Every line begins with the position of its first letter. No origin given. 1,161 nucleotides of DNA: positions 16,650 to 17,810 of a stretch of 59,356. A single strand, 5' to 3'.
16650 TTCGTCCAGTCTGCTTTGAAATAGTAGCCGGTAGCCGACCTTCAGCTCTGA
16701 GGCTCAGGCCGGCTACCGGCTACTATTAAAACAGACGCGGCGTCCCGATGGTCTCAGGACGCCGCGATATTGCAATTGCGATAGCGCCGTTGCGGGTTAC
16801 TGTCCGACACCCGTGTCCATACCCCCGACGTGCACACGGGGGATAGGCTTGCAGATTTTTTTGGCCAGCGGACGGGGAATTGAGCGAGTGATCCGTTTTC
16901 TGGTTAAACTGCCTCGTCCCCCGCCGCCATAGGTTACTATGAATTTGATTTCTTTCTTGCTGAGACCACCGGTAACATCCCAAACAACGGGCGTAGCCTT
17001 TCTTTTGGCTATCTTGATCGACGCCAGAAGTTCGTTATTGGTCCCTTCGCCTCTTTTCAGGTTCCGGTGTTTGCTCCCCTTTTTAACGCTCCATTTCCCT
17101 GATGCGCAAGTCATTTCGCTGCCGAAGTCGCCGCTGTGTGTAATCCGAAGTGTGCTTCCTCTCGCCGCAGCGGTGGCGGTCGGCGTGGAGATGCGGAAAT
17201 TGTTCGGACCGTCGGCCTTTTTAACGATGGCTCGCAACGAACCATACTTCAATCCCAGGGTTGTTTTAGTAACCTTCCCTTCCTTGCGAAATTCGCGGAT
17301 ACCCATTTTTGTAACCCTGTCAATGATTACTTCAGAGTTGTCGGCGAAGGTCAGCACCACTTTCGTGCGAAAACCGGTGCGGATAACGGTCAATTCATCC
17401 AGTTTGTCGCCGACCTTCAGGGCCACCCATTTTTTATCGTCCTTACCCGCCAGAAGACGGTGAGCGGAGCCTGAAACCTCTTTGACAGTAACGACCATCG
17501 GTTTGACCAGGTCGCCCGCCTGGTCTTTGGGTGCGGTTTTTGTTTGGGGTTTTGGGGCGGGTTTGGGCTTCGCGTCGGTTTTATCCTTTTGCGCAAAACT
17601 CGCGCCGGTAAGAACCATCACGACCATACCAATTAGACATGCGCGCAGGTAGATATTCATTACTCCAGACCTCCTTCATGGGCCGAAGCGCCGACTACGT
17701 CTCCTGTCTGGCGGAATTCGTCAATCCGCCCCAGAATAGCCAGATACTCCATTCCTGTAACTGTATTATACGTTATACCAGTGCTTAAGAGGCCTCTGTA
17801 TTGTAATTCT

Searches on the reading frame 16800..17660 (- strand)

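Call 80: search_protein_families(library=pfam, proteins=[window:16800-17660:-], max_evalue=0.0001)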
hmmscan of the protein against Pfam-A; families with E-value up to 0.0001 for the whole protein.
window:16800-17660:- (287 aa): 1 family
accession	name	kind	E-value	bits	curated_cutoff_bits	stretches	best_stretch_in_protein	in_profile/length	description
PF04773.18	FecR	-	4.8e-11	43.4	24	1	92-188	2-94/97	FecR protein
